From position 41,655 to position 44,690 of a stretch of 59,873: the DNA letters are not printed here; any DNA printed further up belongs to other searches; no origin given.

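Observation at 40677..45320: Candidate novel system: non-RD kinase-STAND NTPase next to a signal-less trypsin-like protease with an unknown N-terminal domain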

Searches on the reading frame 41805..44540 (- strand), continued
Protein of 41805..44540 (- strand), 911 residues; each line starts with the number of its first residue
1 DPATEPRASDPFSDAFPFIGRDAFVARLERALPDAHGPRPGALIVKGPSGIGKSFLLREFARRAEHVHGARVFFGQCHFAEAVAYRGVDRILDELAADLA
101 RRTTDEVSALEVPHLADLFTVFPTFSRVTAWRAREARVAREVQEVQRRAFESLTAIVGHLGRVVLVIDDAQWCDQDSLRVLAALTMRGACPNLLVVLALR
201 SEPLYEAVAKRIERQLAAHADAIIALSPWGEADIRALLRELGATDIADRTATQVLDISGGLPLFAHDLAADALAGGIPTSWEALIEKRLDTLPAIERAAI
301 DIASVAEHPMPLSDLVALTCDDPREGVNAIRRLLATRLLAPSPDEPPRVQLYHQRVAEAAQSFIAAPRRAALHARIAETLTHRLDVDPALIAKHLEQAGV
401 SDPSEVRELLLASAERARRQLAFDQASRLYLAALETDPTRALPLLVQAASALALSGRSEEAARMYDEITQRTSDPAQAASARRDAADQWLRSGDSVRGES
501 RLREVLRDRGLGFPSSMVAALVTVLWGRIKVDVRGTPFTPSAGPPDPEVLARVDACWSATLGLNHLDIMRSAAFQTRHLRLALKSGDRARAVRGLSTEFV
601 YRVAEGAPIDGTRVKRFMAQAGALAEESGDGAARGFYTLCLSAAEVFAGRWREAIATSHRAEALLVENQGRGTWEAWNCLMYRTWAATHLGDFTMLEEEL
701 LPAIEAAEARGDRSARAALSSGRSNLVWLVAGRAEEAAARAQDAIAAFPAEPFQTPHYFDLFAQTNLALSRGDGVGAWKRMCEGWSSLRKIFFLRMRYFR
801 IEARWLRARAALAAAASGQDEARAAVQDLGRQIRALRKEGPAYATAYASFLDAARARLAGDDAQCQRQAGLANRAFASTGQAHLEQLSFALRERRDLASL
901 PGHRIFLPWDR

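Call 36: search_protein_families(library=pfam, proteins=[L013:15694-17142:-, L013:17153-17728:-, L013:8196-9053:-, L078:13249-15834:-, L078:15831-16247:-, L078:16240-17349:-, L040:12895-15660:-, L040:15653-16093:-, L040:16086-17144:-, L078:12849-13226:-], max_evalue=0.001)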
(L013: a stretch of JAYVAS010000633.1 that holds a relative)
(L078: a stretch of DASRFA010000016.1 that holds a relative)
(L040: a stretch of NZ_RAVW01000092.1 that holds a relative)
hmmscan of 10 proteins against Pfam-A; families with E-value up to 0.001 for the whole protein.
L013:15694-17142:- (482 aa): 2 families
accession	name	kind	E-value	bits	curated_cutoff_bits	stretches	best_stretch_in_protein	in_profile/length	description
PF04055.27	Radical_SAM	-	1.3e-19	71.5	29.5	1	205-351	2-154/166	Radical SAM superfamily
PF02310.24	B12-binding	-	3.2e-19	69.4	32.1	1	26-137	9-118/121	B12 binding domain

L013:17153-17728:- (191 aa): 1 family
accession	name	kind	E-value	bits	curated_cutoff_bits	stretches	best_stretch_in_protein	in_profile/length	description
PF04191.18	PEMT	-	9e-06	26.5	25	1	74-156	8-90/105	Phospholipid methyltransferase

L013:8196-9053:- (285 aa): 1 family
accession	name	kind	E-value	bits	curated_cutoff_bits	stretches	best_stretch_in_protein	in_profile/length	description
PF00596.27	Aldolase_II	-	8.8e-38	130.5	22.2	1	10-182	2-180/183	Class II Aldolase and Adducin N-terminal domain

L078:13249-15834:- (861 aa): 5 families
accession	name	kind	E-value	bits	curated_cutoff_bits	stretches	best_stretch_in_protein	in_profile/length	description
PF01266.30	DAO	-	4.3e-08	33.5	27.9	1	15-130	2-58/353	FAD dependent oxidoreductase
PF13450.12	NAD_binding_8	-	7.5e-07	29.8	21.9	1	17-43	1-27/68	NAD(P)-binding Rossmann-like domain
PF01593.30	Amino_oxidase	-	4.4e-06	26.7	19.8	0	22-44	1-23/443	Flavin containing amine oxidoreductase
PF07992.20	Pyr_redox_2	-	3e-05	24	26.1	1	13-78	1-55/291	Pyridine nucleotide-disulphide oxidoreductase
PF00890.30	FAD_binding_2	-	0.00024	20.8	20.4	1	15-45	2-32/414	FAD binding domain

L078:15831-16247:- (138 aa): 0 families

L078:16240-17349:- (369 aa): 0 families

L040:12895-15660:- (921 aa): 3 families
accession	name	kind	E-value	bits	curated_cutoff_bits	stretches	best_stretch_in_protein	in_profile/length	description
PF01266.30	DAO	-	5.8e-08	33.1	27.9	1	21-72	4-55/353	FAD dependent oxidoreductase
PF13450.12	NAD_binding_8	-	1.7e-06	28.6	21.9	1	21-49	1-29/68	NAD(P)-binding Rossmann-like domain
PF00890.30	FAD_binding_2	-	0.00093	18.9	20.4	0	21-51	4-34/414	FAD binding domain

L040:15653-16093:- (146 aa): 0 families

L040:16086-17144:- (352 aa): 0 families

L078:12849-13226:- (125 aa): 0 families

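Call 37: search_solved_structures(query=A2, max_evalue=0.01)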
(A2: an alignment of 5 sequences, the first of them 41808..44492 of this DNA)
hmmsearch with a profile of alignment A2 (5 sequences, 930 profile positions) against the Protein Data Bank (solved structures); distinct sequences matched with E-value up to 0.01: 10.
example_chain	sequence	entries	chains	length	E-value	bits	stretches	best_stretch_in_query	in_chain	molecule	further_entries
8bu0_A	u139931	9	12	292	1.4e-07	33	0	417-475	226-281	Consensus tetratricopeptide repeat protein | Crystal structure of an 8-repeat consensus TPR superhelix with Zinc. | Monomer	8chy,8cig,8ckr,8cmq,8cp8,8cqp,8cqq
9qhb_A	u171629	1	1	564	7.5e-06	27.2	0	417-478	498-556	Engineered tetratricopeptide repeat protein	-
9gzg_A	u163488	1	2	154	8.6e-06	27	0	415-477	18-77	Engineered CTPR protein with glutamic acids for conductivity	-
2fo7_A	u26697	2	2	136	0.00032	21.8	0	417-474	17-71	SYNTHETIC CONSENSUS TPR PROTEIN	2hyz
1na0_A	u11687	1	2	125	0.00033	21.8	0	417-478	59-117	designed protein CTPR3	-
8ch0_A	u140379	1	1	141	0.00036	21.7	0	417-474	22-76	Consensus tetratricopeptide repeat protein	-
9qhc_A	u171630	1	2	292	0.00045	21.3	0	417-474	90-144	Engineered tetratricopeptide repeat protein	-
9h2l_A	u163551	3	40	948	0.0058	17.6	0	142-289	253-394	NB-ARC domain-containing protein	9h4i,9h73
6v8e_A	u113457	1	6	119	0.0084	17.1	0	417-479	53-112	Designed protein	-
1na3_A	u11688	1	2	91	0.0088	17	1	416-480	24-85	designed protein CTPR2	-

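Call 39: search_protein_families(library=padloc, proteins=[window:41805-44540:-], max_evalue=1)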
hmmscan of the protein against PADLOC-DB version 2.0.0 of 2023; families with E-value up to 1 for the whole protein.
window:41805-44540:- (911 aa): 1 family
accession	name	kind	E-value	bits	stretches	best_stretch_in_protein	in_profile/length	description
PDLC04140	mad8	-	0.059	10.9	1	38-70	25-57/314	mads_8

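Call 64: search_protein_families(library=pfam, proteins=[L007:14923-15735:-], max_evalue=0.01)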
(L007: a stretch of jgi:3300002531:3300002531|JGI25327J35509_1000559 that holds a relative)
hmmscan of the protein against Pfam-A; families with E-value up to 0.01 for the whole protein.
L007:14923-15735:- (270 aa): 1 family
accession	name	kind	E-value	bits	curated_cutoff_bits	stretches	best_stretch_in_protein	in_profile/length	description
PF00656.27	Peptidase_C14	-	3.1e-11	43.8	21.4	1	3-249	3-224/233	Caspase domain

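Call 98: search_solved_structures(query=A2, max_evalue=10)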
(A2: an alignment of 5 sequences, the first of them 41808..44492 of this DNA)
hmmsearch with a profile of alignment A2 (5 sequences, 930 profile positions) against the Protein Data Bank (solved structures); distinct sequences matched with E-value up to 10: 69 (the best 60 are shown).
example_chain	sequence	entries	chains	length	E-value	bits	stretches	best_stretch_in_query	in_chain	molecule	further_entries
8bu0_A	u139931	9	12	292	1.4e-07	33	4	417-475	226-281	Consensus tetratricopeptide repeat protein | Crystal structure of an 8-repeat consensus TPR superhelix with Zinc. | Monomer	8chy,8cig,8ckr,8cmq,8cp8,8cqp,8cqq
9qhb_A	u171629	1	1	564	7.5e-06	27.2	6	417-478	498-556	Engineered tetratricopeptide repeat protein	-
9gzg_A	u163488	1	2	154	8.6e-06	27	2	415-477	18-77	Engineered CTPR protein with glutamic acids for conductivity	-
2fo7_A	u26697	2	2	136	0.00032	21.8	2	417-474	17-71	SYNTHETIC CONSENSUS TPR PROTEIN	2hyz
1na0_A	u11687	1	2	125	0.00033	21.8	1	417-478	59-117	designed protein CTPR3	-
8ch0_A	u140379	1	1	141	0.00036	21.7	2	417-474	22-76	Consensus tetratricopeptide repeat protein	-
9qhc_A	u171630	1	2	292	0.00045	21.3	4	417-474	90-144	Engineered tetratricopeptide repeat protein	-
9h2l_A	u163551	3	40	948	0.0058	17.6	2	142-289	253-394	NB-ARC domain-containing protein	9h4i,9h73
6v8e_A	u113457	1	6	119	0.0084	17.1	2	417-479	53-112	Designed protein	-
1na3_A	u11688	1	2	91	0.0088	17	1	416-480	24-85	designed protein CTPR2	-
4xgc_E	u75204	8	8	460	0.016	16.2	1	5-55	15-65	Origin recognition complex subunit 5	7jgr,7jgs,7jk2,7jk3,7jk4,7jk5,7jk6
8cus_A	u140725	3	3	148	0.016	16.2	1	417-475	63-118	I432-1(NaCl) Chain A | I432-1(Imd) Chain A | I432-1-X3 Chain A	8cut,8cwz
8far_A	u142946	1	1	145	0.017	16.1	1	417-475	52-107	I432-1-CC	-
6vfj_B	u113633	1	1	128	0.017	16.1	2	420-475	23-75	I53_dn5B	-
2wqh_A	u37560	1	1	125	0.018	16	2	417-480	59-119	CTPR3Y3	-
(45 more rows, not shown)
